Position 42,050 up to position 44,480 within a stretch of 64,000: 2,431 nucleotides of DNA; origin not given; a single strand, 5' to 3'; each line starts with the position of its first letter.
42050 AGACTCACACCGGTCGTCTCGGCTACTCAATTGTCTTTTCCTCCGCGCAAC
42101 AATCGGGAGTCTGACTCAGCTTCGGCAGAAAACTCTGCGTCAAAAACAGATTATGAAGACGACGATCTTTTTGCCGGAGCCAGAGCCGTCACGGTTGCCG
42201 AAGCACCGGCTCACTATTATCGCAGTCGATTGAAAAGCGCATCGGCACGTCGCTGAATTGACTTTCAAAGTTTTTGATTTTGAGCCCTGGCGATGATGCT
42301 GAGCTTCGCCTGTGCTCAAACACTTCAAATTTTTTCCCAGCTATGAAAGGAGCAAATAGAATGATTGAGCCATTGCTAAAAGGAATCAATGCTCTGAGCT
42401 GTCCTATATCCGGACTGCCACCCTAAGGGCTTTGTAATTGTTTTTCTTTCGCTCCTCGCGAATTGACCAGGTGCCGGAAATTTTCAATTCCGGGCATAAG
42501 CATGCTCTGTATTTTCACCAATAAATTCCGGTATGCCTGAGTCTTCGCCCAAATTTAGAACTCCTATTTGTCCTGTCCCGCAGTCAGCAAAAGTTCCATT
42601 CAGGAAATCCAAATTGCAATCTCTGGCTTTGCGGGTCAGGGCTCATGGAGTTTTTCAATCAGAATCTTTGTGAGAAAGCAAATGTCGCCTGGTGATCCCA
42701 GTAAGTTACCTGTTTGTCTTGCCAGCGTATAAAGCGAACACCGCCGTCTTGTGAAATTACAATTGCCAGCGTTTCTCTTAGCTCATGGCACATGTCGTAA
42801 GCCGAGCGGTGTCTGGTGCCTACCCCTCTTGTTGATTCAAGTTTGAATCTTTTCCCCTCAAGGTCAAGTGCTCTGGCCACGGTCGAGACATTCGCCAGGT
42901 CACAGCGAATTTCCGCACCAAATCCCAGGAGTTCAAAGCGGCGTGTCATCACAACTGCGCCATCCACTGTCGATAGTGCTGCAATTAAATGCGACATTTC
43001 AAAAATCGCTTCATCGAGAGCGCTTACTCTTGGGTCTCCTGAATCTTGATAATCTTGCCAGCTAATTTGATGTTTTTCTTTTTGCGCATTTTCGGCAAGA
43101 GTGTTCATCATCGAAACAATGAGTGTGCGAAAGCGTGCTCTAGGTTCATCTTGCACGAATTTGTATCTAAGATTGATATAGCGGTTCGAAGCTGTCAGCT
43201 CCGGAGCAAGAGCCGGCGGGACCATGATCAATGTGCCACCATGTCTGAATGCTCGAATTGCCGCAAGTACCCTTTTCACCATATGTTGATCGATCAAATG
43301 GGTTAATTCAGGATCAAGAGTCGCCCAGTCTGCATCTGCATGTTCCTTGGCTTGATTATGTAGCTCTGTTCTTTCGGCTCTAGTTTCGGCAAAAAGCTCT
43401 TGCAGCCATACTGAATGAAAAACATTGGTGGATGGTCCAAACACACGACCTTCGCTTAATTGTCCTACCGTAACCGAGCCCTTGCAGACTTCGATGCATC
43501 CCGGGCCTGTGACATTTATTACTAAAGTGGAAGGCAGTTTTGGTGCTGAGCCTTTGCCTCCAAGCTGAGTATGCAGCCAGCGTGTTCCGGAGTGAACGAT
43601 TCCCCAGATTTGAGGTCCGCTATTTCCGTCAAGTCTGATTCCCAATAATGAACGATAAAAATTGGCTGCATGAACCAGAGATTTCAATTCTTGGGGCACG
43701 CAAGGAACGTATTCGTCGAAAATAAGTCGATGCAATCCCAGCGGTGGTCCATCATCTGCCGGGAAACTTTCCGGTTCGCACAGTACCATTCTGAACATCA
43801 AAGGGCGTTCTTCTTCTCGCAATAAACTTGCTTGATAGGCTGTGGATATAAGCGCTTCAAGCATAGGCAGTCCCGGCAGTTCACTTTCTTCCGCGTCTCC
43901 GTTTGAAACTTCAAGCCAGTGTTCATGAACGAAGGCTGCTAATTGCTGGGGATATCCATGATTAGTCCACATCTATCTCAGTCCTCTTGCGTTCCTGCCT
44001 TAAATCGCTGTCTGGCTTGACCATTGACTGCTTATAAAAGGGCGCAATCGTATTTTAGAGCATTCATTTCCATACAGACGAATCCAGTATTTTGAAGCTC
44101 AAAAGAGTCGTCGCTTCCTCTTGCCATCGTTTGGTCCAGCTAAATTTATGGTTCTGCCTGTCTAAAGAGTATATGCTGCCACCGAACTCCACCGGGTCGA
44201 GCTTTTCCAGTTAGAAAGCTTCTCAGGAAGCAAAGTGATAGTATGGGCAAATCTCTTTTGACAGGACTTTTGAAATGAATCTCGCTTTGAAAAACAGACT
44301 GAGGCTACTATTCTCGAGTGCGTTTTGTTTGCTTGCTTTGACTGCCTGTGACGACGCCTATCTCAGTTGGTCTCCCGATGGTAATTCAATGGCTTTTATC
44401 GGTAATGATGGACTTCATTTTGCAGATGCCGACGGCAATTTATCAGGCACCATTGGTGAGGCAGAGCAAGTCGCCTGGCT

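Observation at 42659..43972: Soluble DAC-fold protein with a large uncharacterised N-terminal sensor region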

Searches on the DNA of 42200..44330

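Call 59: search_rna_families(source=window, start=42200, end=44330, threshold=evalue, max_evalue=1)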
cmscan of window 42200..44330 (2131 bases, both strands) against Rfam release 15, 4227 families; matches with E-value up to 1: 0.
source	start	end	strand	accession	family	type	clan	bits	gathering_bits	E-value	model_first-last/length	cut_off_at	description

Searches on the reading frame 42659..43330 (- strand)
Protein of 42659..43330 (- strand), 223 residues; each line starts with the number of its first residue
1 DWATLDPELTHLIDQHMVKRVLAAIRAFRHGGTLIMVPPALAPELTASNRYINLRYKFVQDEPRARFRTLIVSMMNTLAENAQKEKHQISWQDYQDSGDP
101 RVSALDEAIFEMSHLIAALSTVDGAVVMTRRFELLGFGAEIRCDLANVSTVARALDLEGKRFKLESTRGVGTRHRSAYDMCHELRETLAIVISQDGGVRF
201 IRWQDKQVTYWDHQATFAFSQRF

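Call 38: search_solved_structures(query=A3, max_evalue=1, show_alignments=4)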
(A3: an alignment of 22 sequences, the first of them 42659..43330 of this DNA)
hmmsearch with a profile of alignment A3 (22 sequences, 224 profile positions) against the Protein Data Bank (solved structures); distinct sequences matched with E-value up to 1: 16.
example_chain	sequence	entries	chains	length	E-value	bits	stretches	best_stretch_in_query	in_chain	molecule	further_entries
8ofo_AAA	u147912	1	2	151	0.036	16.6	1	171-204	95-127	Diadenylate cyclase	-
8ogk_A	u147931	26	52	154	0.094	15.3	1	171-205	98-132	Cyclic di-AMP synthase CdaA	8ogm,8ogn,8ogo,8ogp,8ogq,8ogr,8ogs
9g0g_A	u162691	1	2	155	0.095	15.3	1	171-205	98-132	Cyclic di-AMP synthase CdaA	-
7dfx_A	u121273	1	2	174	0.099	15.2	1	171-208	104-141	DAC domain-containing protein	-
7dg0_A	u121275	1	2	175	0.1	15.2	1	171-208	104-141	DAC domain-containing protein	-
2fb5_A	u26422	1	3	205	0.11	15.1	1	165-199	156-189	hypothetical Membrane Spanning Protein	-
7ojs_H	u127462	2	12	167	0.11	15.1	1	171-205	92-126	Cyclic di-AMP synthase CdaA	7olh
6hvn_A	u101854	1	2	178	0.11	15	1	151-199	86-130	Diadenylate cyclase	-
6huw_A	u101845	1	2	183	0.12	14.9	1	171-205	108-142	Diadenylate cyclase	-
7l8n_A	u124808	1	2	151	0.2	14.2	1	170-210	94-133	Diadenylate cyclase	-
8ofg_A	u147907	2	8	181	0.2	14.2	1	170-200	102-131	Diadenylate cyclase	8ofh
6hvl_A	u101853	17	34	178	0.24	14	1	171-199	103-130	Diadenylate cyclase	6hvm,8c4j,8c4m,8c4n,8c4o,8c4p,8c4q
4rv7_A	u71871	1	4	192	0.27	13.8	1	171-199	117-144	Diadenylate cyclase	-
9g69_C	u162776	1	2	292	0.33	13.5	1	170-200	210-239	Diadenylate cyclase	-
6gyw_A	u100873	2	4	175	0.43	13.1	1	170-200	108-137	Diadenylate cyclase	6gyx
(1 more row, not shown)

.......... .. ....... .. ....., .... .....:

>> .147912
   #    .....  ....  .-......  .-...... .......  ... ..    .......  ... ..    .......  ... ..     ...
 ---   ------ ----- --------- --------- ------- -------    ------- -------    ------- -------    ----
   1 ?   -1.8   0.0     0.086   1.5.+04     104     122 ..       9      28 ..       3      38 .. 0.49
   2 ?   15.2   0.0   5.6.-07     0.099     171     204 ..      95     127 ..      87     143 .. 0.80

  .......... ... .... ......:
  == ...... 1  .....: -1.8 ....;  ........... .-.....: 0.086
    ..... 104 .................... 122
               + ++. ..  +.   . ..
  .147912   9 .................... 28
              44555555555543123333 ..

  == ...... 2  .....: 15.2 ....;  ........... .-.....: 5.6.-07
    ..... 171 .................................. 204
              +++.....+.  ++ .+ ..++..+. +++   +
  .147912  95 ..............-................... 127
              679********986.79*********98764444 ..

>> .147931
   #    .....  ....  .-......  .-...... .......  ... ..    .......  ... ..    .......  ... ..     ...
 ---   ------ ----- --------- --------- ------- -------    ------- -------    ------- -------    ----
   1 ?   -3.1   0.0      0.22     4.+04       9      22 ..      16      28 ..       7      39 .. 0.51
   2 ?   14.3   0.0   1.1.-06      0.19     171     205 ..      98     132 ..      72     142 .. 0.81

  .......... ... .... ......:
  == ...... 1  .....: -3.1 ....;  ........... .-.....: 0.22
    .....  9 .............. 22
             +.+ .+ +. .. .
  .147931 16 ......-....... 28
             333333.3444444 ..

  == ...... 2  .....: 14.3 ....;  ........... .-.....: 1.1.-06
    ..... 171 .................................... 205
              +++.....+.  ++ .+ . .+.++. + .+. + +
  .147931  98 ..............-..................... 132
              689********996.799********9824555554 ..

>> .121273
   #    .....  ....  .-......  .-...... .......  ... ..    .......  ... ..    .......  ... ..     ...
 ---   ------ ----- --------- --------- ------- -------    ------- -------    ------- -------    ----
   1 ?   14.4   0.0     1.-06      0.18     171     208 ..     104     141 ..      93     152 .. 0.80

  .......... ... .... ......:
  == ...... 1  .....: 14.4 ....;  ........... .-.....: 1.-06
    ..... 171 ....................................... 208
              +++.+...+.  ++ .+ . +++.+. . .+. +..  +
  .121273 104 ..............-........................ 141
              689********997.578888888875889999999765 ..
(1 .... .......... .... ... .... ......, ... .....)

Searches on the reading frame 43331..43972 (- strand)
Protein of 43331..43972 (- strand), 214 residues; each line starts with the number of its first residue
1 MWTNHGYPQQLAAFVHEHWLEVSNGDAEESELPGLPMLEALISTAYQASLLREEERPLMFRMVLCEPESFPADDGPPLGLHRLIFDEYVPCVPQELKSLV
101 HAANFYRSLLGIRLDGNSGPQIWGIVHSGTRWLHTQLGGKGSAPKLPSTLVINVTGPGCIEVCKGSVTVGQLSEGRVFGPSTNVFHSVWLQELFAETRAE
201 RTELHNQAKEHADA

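Call 39: search_solved_structures(query=A2, max_evalue=10, show_alignments=2)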
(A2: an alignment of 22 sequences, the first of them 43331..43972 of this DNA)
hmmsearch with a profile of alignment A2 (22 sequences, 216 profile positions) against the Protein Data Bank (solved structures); distinct sequences matched with E-value up to 10: 0.

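Call 48: predict_structure(alignment_id=A2)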
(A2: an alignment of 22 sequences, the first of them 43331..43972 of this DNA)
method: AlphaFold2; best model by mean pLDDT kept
length: 214 residues; sequences in the alignment: 22
mean_pLDDT: 82.8   pTM: 0.75
mean pLDDT of the five models: 82.8, 82.8, 82.1, 82.1, 80.5
residues with pLDDT >= 90: 103; 70-90: 65; 50-70: 37; < 50: 9
segments of 3 or more residues with pLDDT < 50: 1-4
pLDDT, mean of each block of 10 residues (from residue 1): 61 93 70 94 95 90 92 62 93 94 88 93 88 67 79 94 91 85 49 74 90 79
secondary structure, 60 per line:
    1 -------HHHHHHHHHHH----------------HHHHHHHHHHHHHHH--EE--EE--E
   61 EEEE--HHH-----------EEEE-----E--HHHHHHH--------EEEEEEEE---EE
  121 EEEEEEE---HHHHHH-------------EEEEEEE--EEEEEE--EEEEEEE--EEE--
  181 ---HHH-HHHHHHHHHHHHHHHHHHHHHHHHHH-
elements in order: H8-18 H35-49 E60-64 E81-84 H93-99 E108-115 E119-127 H131-136 E150-156 E159-164 E167-173 E176-178 H188-213

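Call 50: fold_search(model_id=the predicted structure, library=pdb)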
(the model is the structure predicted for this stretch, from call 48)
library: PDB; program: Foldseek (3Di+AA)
matches with E <= 10: 274; with E <= 0.001: 0
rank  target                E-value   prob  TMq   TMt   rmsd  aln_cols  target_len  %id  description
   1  3c1y_A                8.3e-02  0.63  0.28  0.19   6.6       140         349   13  Structure of bacterial DNA damage sensor protein with co-purified and co-crystallized ligand (released 2008-05-06)
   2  5by7_B                4.6e-01  0.14  0.12  0.09   4.7        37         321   11  AbyA1 - tetronic acid condensing enzyme (released 2016-06-29)
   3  6mk2                  4.6e-01  0.04  0.13  0.09  16.4       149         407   11  Crystal structure of Coleus blumei rosmarinic acid synthase (RAS) in complex with 4-coumaroyl-(R)-3-(4-hydroxyphenyl)lac (released 2019-09-11)
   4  5by7_C                8.0e-01  0.11  0.12  0.09   4.7        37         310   11  AbyA1 - tetronic acid condensing enzyme (released 2016-06-29)
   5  5dxv_B                9.6e-01  0.09  0.11  0.14   4.8        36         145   11  Crystal structure of Rethreaded DHFR (released 2016-06-08)
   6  5by7_A                1.0e+00  0.08  0.12  0.08   4.7        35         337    8  AbyA1 - tetronic acid condensing enzyme (released 2016-06-29)
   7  7xm0_C                1.0e+00  0.02  0.14  0.13  15.5       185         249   12  Crystal structure of Sau3AI-C and DNA substrate complex (released 2023-04-26)
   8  6dd2_B                1.1e+00  0.02  0.13  0.08  16.0       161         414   12  Crystal structure of Selaginella moellendorffii HCT (released 2018-10-03)
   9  5by7_D                1.2e+00  0.08  0.12  0.09   4.7        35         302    8  AbyA1 - tetronic acid condensing enzyme (released 2016-06-29)
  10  5dxv_A                1.3e+00  0.08  0.10  0.14   4.9        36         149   11  Crystal structure of Rethreaded DHFR (released 2016-06-08)
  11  6nxf_A                1.3e+00  0.04  0.11  0.17   8.7        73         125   16  Crystal structure of mouse REC114 PH domain in complex with ANKRD31 C terminus (released 2019-04-24)
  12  6w9r_F                1.3e+00  0.02  0.14  0.16  12.7       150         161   11  Crystal structure of an OTU deubiquitinase from Wolbachia pipientis wMel bound to ubiquitin (released 2020-07-01)
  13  9uu3_A                1.3e+00  0.02  0.14  0.09  16.2       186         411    9  Cryo-EM structure of the maize CER6-GL2 complex bound with CoA (released 2025-10-29)
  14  3vs9_G                1.8e+00  0.07  0.12  0.07   4.6        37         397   11  Crystal structure of type III PKS ArsC mutant (released 2013-04-24)
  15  2ozp                  1.8e+00  0.03  0.14  0.10  14.1       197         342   10  Crystal structure of N-acetyl-gamma-glutamyl-phosphate reductase (TTHA1904) from Thermus thermophilus (released 2007-08-28)
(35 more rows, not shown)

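Call 87: search_protein_representatives(alignment_id=A2)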
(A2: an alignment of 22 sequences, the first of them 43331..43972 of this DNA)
Query: 22 sequences, 216 profile positions. Proteins with E-value up to 0.001 (for the whole library): 1372; up to 1e-10: 662; up to 1e-30: 151. The best 150 are listed.
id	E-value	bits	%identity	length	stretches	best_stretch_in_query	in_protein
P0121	8.7e-87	306.5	-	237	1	3-215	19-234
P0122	1.2e-83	296.3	-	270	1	3-215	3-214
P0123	2.9e-75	268.8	-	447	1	3-214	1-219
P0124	3.6e-74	265.3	-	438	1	4-215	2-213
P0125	4.5e-74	264.9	-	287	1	3-215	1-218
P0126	5.5e-73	261.4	-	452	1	4-214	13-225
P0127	2.1e-72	259.5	-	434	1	4-215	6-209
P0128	9.6e-72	257.3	-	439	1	4-212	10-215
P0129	1.2e-71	257.0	-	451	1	4-215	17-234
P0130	2.0e-70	253.0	-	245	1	5-213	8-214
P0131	2.3e-70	252.8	-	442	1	5-213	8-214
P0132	2.6e-70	252.6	-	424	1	4-198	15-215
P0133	3.8e-70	252.1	-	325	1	2-214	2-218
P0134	8.4e-70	251.0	-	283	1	5-214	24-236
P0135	8.5e-69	247.7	-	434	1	4-215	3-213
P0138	9.7e-68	244.2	-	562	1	3-214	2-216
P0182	8.0e-54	198.7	-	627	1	24-209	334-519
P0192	1.0e-50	188.6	-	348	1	5-180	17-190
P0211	5.0e-45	170.0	-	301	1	4-152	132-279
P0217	2.9e-43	164.2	-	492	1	52-213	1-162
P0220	1.2e-42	162.2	-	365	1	45-214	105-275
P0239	9.2e-38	146.2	-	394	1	86-210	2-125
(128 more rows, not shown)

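Call 88: search_protein_families(library=pfam, proteins=[P0182, P0138, P0217, P0220, P0211, P0121, P0122, P0133, P0192, P0239], max_evalue=0.01)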
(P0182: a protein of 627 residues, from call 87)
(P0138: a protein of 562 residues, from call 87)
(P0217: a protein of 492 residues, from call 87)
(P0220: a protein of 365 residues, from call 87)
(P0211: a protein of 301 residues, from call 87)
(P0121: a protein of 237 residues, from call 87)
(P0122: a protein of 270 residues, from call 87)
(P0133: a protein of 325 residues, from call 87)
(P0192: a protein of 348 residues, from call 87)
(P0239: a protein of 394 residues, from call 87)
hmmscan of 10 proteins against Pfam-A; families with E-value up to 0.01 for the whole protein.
P0182 (627 aa): 1 family
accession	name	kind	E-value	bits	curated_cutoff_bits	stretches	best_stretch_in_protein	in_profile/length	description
PF21751.2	DACNV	-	2.1e-24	86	27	1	341-437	4-97/98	Probable sensor domain DACNV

P0138 (562 aa): 2 families
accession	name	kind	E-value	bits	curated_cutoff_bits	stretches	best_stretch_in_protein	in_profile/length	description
PF21751.2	DACNV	-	7.5e-27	93.8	27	1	34-130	5-98/98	Probable sensor domain DACNV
PF02457.21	DAC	-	4e-05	23.6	27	1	369-419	67-113/119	DisA bacterial checkpoint controller nucleotide-binding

P0217 (492 aa): 1 family
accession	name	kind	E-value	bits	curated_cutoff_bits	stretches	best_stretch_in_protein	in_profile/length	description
PF21751.2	DACNV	-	2.7e-11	43.9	27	1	1-78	24-98/98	Probable sensor domain DACNV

P0220 (365 aa): 1 family
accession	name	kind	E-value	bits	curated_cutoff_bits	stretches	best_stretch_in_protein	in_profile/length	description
PF21751.2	DACNV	-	6.3e-08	33.1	27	1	106-190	18-98/98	Probable sensor domain DACNV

P0211 (301 aa): 1 family
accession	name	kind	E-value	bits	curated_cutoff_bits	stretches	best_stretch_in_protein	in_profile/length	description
PF21751.2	DACNV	-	2.4e-27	95.4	27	1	159-256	5-98/98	Probable sensor domain DACNV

P0121 (237 aa): 1 family
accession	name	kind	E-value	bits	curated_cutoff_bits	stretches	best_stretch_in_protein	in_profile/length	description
PF21751.2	DACNV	-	2e-31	108.5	27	1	51-148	4-98/98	Probable sensor domain DACNV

P0122 (270 aa): 1 family
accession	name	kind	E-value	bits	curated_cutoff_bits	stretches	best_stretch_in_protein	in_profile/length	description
PF21751.2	DACNV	-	8.2e-28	96.9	27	1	31-127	3-97/98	Probable sensor domain DACNV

P0133 (325 aa): 1 family
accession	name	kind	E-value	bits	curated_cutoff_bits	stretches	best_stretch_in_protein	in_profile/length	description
PF21751.2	DACNV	-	1.2e-27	96.4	27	1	35-133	4-98/98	Probable sensor domain DACNV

P0192 (348 aa): 1 family
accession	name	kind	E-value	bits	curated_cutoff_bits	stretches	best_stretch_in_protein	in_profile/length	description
PF21751.2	DACNV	-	3.9e-23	81.9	27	1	46-138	8-97/98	Probable sensor domain DACNV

P0239 (394 aa): 1 family
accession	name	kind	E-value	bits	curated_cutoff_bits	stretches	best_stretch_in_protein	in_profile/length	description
PF21751.2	DACNV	-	2.9e-09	37.4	27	1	2-43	56-97/98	Probable sensor domain DACNV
